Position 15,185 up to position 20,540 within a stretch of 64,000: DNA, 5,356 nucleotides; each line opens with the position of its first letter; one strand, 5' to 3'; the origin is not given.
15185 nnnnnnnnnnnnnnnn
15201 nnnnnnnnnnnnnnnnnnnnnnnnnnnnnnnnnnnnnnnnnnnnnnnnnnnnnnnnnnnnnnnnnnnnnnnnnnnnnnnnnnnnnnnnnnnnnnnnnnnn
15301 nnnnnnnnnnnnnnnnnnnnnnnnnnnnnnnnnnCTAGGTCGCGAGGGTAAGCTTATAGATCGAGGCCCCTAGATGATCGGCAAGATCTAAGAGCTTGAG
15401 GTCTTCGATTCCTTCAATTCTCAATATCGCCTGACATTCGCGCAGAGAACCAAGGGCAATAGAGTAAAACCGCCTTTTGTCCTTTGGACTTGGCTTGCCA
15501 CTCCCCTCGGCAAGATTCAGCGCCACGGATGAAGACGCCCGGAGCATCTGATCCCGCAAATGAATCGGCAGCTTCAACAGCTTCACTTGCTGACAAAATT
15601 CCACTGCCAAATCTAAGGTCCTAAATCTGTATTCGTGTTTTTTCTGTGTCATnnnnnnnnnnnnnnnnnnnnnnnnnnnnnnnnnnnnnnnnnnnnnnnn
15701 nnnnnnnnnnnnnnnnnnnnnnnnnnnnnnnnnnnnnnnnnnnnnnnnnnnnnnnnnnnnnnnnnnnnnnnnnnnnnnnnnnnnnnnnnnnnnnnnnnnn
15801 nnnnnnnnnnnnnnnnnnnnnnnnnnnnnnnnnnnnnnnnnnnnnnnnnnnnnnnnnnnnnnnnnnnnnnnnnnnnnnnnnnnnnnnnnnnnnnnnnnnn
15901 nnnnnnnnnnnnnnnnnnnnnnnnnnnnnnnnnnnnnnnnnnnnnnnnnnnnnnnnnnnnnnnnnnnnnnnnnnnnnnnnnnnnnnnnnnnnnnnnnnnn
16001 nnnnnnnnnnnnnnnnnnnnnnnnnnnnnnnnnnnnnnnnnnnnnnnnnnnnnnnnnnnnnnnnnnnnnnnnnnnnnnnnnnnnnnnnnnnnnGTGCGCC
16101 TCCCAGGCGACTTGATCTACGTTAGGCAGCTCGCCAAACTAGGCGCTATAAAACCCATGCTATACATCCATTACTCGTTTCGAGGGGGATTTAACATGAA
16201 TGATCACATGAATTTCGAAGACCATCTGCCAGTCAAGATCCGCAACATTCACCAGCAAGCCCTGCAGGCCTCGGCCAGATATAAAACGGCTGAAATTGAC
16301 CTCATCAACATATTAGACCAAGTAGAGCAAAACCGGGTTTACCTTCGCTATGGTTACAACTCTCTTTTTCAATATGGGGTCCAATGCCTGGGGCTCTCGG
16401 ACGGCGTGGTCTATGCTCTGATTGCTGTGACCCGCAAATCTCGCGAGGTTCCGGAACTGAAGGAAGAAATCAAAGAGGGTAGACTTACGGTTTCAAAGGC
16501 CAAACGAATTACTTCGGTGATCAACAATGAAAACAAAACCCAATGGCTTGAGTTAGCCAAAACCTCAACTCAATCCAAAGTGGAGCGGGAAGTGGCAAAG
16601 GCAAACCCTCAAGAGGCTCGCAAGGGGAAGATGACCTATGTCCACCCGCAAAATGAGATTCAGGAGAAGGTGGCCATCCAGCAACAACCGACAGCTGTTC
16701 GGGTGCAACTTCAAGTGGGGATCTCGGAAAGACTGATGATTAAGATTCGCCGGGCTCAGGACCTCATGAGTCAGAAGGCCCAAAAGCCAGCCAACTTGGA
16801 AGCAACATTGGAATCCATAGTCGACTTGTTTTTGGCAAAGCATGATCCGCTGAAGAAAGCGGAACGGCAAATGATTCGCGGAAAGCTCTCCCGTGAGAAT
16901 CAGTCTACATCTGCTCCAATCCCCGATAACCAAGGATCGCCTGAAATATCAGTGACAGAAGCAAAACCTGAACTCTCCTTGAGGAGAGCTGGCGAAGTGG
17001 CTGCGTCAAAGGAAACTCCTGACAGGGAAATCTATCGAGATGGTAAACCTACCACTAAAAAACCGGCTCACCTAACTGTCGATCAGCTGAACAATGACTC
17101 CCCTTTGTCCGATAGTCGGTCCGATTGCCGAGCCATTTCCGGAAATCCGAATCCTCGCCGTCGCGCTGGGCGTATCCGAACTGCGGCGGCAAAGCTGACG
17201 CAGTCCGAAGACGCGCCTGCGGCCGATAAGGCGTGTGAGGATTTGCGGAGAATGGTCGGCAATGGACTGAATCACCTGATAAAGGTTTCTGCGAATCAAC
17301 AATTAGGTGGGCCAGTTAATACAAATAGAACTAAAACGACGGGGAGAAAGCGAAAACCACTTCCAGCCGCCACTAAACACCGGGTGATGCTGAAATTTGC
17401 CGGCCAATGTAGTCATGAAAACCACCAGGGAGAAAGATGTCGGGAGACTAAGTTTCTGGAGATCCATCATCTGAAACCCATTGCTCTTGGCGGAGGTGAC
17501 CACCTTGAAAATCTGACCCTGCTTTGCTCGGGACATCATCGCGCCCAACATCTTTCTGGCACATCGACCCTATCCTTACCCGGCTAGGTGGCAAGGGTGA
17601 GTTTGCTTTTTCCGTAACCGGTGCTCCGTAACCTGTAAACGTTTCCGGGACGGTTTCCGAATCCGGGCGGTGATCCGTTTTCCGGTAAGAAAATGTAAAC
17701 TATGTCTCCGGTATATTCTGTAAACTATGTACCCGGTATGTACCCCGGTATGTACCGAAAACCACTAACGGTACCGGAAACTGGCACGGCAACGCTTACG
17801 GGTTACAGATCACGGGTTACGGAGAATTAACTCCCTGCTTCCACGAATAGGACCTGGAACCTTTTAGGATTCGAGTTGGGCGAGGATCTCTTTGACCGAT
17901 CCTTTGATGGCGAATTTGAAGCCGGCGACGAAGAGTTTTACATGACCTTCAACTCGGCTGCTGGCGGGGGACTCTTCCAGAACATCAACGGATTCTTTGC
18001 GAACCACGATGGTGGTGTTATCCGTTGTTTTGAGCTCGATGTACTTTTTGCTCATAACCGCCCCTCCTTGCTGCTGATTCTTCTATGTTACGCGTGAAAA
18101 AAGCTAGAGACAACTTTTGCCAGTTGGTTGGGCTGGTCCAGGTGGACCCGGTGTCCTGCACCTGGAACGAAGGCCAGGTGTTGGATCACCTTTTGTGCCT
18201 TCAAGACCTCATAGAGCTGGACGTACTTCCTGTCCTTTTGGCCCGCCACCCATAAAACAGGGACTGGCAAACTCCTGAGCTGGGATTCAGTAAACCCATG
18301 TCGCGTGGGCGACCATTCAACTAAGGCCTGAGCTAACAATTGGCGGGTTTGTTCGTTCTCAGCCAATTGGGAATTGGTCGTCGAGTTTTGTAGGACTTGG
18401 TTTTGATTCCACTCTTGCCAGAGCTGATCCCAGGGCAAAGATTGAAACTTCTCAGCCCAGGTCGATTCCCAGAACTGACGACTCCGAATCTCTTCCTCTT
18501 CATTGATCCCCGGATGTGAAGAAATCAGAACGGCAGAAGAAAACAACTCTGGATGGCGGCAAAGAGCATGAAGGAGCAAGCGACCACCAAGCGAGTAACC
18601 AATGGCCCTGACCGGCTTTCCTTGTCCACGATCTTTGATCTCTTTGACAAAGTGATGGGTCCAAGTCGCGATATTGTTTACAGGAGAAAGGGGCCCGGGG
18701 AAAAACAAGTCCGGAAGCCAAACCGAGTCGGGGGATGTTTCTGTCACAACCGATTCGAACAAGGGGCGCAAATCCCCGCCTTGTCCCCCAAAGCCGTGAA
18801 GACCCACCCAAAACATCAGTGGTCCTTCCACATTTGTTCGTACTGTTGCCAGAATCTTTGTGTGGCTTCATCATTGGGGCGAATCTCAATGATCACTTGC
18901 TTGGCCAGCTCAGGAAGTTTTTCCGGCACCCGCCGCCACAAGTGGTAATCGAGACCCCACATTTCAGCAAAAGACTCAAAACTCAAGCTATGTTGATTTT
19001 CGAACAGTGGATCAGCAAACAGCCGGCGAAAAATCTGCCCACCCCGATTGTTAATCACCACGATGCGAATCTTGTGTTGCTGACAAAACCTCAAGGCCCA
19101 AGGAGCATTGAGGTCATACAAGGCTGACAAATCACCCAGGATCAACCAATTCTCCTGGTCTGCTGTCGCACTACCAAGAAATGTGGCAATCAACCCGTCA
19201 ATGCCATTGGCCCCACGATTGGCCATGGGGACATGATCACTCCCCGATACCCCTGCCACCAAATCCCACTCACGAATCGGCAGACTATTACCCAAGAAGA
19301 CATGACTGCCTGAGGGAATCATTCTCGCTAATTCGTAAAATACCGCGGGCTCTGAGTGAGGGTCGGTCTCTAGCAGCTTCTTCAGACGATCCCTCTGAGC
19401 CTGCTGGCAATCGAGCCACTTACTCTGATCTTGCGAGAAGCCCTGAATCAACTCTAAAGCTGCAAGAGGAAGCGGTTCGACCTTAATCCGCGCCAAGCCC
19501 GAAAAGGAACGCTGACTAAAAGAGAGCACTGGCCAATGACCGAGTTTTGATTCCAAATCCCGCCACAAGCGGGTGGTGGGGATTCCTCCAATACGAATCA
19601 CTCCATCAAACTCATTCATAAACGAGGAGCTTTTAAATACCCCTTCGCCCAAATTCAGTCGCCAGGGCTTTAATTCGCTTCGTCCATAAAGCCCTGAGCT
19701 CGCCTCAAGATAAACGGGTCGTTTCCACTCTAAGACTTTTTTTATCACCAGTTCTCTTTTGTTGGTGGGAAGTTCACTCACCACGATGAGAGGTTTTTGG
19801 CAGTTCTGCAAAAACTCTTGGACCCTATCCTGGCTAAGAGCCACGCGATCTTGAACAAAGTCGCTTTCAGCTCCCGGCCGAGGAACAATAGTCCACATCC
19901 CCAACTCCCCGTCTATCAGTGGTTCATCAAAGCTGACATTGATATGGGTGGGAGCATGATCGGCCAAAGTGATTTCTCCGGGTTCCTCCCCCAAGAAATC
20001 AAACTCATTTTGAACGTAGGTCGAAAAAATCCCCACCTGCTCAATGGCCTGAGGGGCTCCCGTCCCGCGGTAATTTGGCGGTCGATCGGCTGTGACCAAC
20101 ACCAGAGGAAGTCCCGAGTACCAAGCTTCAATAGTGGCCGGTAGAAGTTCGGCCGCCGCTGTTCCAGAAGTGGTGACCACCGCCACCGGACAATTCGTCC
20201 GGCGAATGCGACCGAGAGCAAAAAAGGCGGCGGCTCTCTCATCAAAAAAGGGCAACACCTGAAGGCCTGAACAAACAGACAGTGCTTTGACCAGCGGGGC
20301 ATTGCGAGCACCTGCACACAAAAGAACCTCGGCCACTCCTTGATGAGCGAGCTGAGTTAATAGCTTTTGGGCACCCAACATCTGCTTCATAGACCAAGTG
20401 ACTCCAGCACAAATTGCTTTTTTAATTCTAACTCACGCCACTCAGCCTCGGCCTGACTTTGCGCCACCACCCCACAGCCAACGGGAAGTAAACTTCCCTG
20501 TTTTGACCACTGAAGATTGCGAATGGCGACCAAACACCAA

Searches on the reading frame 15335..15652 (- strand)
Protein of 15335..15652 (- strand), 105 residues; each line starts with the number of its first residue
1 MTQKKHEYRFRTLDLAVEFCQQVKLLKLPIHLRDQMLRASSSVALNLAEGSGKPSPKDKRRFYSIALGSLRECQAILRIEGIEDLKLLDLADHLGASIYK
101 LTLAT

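Call 17: search_protein_families(library=pfam, proteins=[window:15335-15652:-], max_evalue=0.001)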
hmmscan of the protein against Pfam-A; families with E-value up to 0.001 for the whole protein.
window:15335-15652:- (105 aa): 1 family
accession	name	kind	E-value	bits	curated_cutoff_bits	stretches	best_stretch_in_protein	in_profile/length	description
PF05635.17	23S_rRNA_IVP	-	2.3e-16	60.4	33.8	1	30-79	29-78/106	23S rRNA-intervening sequence protein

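Call 108: search_protein_families(library=pfam, proteins=[window:15335-15652:-], max_evalue=1)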
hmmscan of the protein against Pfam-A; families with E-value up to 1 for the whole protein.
window:15335-15652:- (105 aa): 1 family
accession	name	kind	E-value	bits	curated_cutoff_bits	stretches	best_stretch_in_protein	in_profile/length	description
PF05635.17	23S_rRNA_IVP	-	2.3e-16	60.4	33.8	1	30-79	29-78/106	23S rRNA-intervening sequence protein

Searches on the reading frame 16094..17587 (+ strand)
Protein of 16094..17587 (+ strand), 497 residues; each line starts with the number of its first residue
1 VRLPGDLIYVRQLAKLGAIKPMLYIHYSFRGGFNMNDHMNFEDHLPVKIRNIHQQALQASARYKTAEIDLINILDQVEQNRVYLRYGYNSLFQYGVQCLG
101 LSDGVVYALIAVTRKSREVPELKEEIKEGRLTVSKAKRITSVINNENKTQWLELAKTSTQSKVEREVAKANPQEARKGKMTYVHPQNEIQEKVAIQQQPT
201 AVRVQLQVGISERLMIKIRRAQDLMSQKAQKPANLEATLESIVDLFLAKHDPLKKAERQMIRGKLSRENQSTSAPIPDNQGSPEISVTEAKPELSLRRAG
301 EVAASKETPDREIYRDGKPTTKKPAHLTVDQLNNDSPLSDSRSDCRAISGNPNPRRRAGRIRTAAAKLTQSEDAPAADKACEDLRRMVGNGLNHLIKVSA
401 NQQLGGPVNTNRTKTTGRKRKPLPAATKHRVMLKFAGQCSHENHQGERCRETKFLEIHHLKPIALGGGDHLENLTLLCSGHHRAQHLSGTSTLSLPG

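Call 17: search_protein_families(library=pfam, proteins=[window:16094-17587:+], max_evalue=0.001)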
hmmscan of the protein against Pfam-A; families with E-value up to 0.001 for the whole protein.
window:16094-17587:+ (497 aa): 1 family
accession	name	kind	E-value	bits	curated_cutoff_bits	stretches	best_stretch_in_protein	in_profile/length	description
PF01844.29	HNH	-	6.1e-05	23.5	21.4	1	448-486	3-45/47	HNH endonuclease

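Call 101: search_protein_families(library=padloc, proteins=[window:16094-17587:+], max_evalue=0.01)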
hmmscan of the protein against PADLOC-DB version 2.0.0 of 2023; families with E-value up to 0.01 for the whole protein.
window:16094-17587:+ (497 aa): 2 families
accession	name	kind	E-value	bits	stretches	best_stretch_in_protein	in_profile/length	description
PDLC02859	DpdF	-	0.00014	18.5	1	456-487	23-54/545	DpdF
PDLC03656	mREase_IV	-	0.00061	17.6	1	452-489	222-259/277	Type IV methyl-directed restriction enzyme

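Call 108: search_protein_families(library=pfam, proteins=[window:16094-17587:+], max_evalue=1)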
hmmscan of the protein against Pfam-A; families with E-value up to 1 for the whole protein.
window:16094-17587:+ (497 aa): 5 families
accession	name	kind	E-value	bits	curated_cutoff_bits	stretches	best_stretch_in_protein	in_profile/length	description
PF01844.29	HNH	-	6.1e-05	23.5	21.4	1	448-486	3-45/47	HNH endonuclease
PF22822.1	MrpR_N_CB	-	0.085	14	27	1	144-191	3-50/79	MrpR, N-terminal core-binding domain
PF14279.12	HNH_5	-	0.085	13.2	27.5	1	452-479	10-37/56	HNH endonuclease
PF13391.12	HNH_2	-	0.24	11.7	21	1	453-484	10-57/66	HNH endonuclease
PF21431.3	Col-Pyo_DNase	-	0.44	11.2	27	1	438-486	75-123/124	Colicin/Pyocin-S2, DNase domain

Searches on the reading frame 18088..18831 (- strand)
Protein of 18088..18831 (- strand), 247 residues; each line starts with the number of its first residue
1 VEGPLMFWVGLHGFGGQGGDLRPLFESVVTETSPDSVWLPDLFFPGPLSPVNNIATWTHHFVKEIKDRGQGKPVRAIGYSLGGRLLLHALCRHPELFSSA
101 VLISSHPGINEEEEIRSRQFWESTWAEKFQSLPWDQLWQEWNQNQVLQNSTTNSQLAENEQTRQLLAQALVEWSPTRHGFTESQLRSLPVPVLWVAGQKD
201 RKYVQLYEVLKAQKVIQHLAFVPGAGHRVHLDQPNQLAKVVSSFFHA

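Call 17: search_protein_families(library=pfam, proteins=[window:18088-18831:-], max_evalue=0.001)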
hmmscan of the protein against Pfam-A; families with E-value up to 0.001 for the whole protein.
window:18088-18831:- (247 aa): 4 families
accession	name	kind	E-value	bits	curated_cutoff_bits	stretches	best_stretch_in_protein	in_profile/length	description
PF12697.13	Abhydrolase_6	-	4.3e-14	54.1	26.3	1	10-239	3-216/217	Alpha/beta hydrolase family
PF00561.26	Abhydrolase_1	-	1.1e-10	42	25.8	1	36-232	29-243/245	alpha/beta hydrolase fold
PF12146.15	Hydrolase_4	-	5.3e-09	36.2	27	1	59-233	63-238/239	Serine aminopeptidase, S33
PF00756.26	Esterase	-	7.3e-05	23.1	22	1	74-158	117-198/251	Putative esterase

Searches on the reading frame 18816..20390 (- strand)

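Call 17: search_protein_families(library=pfam, proteins=[window:18816-20390:-], max_evalue=0.001)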
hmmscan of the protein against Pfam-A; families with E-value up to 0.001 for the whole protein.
window:18816-20390:- (524 aa): 1 family
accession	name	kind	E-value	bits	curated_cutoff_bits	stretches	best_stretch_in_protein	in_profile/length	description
PF02776.23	TPP_enzyme_N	-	1.6e-19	70.3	26.8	1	6-120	3-118/119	Thiamine pyrophosphate enzyme, N-terminal TPP binding domain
